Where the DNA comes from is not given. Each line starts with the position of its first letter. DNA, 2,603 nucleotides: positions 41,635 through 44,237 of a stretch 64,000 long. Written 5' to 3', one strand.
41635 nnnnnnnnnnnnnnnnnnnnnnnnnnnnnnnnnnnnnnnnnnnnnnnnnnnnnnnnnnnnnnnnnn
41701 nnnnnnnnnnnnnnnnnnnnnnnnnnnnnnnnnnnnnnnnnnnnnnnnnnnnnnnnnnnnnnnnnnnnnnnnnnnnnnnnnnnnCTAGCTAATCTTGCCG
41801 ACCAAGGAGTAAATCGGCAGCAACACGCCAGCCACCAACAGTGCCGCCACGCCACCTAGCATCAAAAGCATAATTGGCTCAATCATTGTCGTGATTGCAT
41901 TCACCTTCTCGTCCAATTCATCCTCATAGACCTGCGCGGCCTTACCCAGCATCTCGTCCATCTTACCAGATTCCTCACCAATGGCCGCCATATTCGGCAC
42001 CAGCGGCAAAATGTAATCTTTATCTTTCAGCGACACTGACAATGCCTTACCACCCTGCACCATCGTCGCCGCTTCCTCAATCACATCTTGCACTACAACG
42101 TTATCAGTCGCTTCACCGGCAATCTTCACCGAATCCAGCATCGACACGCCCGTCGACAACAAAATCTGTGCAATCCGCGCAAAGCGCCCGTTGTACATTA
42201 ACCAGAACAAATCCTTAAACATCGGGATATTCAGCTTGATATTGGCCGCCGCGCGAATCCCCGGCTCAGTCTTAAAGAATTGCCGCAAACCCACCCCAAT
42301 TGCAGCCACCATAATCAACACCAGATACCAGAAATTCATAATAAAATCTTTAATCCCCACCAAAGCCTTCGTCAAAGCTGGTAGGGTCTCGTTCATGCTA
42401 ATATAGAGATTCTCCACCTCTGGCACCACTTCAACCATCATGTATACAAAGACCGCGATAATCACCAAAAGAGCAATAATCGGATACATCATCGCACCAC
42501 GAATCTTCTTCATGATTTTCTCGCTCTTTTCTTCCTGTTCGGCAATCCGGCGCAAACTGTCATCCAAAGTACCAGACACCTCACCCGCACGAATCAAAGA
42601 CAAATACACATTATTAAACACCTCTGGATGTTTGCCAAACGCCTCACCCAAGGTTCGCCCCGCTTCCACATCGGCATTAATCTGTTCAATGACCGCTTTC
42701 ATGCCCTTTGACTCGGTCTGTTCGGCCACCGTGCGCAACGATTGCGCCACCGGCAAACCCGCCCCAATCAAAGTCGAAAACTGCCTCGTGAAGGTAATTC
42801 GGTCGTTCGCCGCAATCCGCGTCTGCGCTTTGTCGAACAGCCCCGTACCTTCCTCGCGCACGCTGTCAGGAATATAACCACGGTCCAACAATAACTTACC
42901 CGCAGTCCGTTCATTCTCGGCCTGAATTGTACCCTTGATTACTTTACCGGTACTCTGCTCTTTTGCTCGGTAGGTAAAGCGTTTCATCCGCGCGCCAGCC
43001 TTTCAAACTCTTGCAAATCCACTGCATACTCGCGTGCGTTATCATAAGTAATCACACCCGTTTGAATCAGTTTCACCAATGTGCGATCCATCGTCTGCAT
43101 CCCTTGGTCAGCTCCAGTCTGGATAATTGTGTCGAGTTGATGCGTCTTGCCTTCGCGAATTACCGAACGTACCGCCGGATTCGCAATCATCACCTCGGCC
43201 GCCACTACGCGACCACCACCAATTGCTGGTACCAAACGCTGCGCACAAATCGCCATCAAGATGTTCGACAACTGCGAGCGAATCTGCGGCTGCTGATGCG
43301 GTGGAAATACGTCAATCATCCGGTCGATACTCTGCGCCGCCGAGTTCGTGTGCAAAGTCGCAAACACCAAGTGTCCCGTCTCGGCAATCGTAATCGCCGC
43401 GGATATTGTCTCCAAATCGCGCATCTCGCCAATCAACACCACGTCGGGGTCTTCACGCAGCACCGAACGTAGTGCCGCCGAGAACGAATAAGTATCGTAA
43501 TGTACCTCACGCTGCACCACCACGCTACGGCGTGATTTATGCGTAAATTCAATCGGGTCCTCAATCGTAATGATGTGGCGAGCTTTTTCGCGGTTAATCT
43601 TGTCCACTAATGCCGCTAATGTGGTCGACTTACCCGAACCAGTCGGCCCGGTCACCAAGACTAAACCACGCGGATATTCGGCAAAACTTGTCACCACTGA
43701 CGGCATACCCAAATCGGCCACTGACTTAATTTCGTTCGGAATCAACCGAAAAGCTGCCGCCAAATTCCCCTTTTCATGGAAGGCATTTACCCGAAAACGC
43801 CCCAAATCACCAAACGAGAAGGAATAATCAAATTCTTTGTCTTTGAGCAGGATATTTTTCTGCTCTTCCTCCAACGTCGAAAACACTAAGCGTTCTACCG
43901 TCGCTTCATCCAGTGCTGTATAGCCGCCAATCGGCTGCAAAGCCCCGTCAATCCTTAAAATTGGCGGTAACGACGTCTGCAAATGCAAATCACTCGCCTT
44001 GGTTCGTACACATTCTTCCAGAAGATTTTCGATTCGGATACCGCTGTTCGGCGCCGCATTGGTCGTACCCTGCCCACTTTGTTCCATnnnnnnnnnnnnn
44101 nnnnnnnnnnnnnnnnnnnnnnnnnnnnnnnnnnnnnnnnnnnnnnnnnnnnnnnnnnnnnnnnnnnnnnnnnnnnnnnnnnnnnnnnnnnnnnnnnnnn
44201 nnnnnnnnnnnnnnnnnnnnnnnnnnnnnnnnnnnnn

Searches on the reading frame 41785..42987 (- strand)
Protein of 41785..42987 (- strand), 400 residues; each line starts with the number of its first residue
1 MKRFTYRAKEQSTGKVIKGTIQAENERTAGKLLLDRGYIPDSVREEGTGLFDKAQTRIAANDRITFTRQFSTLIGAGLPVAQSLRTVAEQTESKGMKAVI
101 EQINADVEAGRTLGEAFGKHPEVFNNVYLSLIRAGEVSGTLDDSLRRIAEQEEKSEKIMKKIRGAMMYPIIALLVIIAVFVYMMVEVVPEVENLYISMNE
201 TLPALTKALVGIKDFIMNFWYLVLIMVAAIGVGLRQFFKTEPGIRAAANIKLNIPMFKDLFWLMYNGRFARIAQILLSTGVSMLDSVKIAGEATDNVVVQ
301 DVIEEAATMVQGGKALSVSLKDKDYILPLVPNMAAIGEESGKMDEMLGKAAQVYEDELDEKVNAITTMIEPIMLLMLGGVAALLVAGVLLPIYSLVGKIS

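Call 84: search_protein_families(library=pfam, proteins=[window:41785-42987:-], max_evalue=0.001)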
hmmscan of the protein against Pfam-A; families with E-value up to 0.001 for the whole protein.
window:41785-42987:- (400 aa): 1 family
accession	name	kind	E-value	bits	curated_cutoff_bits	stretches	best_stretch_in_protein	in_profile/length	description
PF00482.28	T2SSF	-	5.8e-56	188.3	25.2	2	66-189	1-125/125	Type II secretion system (T2SS), protein F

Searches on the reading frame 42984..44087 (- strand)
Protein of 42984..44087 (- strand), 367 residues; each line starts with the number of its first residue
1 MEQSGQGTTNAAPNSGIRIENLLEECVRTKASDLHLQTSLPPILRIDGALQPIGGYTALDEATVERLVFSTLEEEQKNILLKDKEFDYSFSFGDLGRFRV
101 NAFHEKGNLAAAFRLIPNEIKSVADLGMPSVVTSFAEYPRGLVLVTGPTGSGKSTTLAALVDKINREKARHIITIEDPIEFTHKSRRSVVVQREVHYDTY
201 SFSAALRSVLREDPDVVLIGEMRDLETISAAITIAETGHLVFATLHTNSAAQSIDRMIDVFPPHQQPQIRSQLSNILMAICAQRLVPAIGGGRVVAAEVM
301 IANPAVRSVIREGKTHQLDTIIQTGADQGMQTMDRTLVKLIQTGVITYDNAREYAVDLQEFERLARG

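Call 84: search_protein_families(library=pfam, proteins=[window:42984-44087:-], max_evalue=0.001)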
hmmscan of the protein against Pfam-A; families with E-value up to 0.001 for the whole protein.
window:42984-44087:- (367 aa): 7 families
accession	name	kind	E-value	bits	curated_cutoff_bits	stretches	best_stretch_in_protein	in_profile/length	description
PF00437.27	T2SSE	-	1.6e-51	175.6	24.9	1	19-287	12-279/370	Type II/IV secretion system protein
PF13401.12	AAA_22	-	1.2e-05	26.1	27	1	139-189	4-53/130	AAA domain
PF13191.12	AAA_16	-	2.8e-05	25.1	32.6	1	139-197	24-66/167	AAA ATPase domain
PF25199.1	nSTAND_NTPase5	-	4e-05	23.9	34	1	140-184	41-85/145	Novel STAND NTPase 5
PF13604.12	AAA_30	-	4e-05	23.9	27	1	131-227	9-102/191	AAA domain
PF13555.12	AAA_29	-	0.00037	20.6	27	0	139-160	21-42/61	P-loop containing region of AAA domain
PF01935.23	DUF87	-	0.00048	20.7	23.2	0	144-173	27-56/220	Helicase HerA, central domain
